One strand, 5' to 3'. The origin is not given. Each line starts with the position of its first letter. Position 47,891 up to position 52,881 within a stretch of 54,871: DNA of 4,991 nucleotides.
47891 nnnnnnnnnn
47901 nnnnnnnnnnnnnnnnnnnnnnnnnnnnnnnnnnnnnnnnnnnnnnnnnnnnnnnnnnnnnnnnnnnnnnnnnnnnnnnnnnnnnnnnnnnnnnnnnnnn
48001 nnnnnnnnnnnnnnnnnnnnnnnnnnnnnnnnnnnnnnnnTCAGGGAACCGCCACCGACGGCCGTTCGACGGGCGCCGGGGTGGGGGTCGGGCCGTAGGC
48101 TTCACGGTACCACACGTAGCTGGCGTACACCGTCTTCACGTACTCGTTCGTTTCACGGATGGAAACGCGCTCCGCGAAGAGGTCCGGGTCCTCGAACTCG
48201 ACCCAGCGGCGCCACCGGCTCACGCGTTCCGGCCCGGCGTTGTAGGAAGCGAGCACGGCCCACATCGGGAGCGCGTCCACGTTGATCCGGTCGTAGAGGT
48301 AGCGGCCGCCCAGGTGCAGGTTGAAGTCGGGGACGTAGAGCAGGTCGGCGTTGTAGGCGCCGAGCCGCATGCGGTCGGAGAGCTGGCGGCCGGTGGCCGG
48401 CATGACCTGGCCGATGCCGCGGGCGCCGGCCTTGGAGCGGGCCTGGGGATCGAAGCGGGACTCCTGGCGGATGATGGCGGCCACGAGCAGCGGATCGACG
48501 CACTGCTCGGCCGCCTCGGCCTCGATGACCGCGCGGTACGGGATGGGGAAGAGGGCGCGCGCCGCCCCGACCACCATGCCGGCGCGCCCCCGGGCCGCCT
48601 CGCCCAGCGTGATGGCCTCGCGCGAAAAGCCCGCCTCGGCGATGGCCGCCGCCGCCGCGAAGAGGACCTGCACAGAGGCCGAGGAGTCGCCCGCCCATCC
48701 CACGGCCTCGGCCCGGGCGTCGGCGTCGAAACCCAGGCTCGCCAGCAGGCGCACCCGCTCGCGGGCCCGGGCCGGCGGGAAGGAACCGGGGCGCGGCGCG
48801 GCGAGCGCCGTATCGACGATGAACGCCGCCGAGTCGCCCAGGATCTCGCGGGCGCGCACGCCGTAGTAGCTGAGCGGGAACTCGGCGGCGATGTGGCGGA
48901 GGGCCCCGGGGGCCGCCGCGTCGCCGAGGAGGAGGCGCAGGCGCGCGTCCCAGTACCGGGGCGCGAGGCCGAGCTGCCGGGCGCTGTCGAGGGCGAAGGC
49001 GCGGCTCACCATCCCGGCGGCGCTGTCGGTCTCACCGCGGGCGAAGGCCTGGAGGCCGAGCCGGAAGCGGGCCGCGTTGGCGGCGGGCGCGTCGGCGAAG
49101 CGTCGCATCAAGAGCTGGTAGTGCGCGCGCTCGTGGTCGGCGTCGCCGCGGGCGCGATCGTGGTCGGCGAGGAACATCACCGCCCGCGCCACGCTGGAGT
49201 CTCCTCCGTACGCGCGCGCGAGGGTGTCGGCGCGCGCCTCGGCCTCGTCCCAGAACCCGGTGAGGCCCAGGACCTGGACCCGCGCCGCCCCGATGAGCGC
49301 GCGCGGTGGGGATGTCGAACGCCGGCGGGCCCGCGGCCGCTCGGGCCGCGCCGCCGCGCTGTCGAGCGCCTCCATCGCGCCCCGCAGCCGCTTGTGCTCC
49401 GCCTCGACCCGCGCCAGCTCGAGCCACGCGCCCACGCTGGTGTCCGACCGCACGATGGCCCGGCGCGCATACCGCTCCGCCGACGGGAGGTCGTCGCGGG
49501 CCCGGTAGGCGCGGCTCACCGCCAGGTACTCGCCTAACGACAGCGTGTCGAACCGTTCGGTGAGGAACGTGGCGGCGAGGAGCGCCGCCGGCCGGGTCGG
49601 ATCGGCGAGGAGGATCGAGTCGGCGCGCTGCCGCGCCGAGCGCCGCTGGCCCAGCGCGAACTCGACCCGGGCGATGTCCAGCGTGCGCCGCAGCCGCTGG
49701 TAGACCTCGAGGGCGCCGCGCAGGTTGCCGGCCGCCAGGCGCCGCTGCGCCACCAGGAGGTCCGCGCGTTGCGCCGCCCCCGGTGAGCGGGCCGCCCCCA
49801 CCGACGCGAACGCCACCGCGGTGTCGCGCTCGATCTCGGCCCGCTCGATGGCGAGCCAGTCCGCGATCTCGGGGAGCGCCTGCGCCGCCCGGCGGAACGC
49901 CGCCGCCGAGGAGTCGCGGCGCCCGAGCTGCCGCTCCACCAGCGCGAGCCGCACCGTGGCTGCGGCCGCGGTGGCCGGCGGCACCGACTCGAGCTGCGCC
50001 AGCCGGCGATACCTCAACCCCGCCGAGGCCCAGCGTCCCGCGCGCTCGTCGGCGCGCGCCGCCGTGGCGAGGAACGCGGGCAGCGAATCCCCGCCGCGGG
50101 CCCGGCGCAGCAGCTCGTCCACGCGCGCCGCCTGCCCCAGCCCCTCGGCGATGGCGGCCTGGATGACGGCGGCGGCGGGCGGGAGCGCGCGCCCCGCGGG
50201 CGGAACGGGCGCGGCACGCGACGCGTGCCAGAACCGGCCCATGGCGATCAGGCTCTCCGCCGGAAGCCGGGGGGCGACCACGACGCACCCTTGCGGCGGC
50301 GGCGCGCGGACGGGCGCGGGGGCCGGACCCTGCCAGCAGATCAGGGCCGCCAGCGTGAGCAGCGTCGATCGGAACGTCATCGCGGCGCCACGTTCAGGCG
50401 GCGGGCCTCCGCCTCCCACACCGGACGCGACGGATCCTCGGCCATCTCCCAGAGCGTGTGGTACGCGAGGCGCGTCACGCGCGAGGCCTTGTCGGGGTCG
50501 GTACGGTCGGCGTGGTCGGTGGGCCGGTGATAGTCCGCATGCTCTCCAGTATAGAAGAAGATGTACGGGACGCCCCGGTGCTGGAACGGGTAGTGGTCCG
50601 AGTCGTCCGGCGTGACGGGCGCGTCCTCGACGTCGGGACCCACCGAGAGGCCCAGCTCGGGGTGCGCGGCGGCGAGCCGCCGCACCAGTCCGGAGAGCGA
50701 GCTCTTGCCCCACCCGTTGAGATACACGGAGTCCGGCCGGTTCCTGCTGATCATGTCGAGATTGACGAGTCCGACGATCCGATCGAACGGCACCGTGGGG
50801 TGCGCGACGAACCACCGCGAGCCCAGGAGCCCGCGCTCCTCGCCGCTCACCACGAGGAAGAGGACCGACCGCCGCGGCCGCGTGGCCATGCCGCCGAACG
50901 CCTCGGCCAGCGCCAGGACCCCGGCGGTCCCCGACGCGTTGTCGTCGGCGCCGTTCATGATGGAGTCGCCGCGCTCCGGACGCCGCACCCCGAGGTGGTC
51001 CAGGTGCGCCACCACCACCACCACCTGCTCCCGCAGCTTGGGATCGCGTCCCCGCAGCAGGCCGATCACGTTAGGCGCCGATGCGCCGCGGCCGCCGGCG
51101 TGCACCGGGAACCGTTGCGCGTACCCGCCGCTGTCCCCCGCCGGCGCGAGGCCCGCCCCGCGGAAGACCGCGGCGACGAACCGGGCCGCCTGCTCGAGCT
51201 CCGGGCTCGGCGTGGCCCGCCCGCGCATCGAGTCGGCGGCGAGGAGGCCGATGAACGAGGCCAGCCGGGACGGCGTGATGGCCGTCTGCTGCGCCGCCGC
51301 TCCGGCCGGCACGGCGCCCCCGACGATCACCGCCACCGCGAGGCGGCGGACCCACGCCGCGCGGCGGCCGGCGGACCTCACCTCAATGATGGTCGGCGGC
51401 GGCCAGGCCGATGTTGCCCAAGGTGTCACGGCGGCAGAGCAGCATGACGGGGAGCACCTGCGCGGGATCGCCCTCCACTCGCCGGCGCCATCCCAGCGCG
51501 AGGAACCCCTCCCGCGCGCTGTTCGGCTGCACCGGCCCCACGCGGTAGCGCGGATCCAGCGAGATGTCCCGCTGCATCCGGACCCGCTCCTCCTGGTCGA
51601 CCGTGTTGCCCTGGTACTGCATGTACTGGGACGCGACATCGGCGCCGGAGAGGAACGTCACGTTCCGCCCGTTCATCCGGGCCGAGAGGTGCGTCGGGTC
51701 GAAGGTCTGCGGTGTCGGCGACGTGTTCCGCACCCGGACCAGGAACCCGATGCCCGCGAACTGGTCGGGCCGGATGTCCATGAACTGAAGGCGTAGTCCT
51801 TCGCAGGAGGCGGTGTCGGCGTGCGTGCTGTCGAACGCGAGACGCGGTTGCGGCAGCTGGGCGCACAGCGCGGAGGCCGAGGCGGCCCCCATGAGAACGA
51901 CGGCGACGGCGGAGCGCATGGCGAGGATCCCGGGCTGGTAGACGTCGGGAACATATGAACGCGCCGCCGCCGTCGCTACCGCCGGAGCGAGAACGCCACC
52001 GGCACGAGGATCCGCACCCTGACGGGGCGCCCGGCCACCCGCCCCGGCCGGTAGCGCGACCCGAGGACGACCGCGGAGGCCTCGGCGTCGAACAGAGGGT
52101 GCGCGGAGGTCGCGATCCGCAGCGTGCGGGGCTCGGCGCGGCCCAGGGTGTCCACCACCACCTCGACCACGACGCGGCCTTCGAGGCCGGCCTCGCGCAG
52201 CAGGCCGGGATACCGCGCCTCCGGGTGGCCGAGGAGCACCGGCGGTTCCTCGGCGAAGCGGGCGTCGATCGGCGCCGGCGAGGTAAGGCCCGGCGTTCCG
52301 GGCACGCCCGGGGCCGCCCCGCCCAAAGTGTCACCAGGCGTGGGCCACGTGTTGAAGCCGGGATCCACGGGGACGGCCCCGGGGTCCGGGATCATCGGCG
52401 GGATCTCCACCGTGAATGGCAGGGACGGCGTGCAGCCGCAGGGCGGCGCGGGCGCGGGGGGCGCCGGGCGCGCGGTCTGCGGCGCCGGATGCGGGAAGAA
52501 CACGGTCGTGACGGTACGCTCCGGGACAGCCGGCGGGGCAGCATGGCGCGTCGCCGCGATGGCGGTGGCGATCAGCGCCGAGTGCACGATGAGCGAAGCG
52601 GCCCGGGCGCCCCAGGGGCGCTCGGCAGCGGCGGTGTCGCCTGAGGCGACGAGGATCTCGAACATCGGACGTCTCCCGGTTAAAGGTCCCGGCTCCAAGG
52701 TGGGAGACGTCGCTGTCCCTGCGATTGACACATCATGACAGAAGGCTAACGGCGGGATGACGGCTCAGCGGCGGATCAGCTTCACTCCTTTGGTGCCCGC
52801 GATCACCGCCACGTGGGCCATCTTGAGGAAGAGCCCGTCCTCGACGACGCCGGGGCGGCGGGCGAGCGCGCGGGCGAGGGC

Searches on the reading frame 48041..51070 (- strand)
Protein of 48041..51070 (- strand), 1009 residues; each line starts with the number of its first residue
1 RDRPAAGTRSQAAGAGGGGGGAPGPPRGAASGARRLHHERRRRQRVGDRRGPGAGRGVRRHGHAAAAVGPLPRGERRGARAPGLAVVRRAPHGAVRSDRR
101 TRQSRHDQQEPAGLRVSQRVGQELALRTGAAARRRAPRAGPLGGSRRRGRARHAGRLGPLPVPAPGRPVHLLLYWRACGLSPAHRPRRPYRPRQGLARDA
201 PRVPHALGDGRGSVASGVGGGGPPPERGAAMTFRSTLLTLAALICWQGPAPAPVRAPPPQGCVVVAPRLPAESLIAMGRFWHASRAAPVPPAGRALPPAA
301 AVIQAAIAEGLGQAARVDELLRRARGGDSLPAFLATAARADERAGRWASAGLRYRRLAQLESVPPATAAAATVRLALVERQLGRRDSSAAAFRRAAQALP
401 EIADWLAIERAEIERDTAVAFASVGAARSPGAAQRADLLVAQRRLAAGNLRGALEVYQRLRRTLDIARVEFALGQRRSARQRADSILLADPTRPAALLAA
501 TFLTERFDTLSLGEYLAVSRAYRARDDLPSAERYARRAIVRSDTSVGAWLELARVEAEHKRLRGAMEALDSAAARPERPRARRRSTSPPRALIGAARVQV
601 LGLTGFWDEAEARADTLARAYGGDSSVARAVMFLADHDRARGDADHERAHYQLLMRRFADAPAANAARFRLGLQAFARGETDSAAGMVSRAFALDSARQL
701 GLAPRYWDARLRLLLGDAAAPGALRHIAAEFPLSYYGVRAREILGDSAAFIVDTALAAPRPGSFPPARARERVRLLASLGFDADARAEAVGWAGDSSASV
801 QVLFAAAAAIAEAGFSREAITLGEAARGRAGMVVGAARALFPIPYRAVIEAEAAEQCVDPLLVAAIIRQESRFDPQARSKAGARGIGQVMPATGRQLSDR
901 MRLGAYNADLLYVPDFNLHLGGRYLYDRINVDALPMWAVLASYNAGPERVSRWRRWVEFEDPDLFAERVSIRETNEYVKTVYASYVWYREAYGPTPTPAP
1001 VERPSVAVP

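Call 31: search_protein_families(library=pfam, proteins=[window:48041-51070:-], max_evalue=0.01)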
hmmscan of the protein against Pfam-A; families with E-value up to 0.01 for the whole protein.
window:48041-51070:- (1009 aa): 2 families
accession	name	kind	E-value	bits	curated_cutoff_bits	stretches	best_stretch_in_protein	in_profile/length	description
PF01464.25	SLT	-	2.6e-22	79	21.3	1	849-958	3-109/117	Transglycosylase SLT domain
PF13428.12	TPR_14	-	0.0063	17.5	23.5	1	514-554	3-43/44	Tetratricopeptide repeat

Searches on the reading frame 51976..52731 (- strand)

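Call 77: search_protein_families(library=pfam, proteins=[window:51976-52731:-], max_evalue=0.0001)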
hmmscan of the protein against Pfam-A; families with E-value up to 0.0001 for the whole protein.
window:51976-52731:- (251 aa): 1 family
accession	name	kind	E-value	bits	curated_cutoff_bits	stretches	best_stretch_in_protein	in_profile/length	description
PF03544.19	TonB_C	-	1.5e-12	48.2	24.6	1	171-249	2-79/79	Gram-negative bacterial TonB protein C-terminal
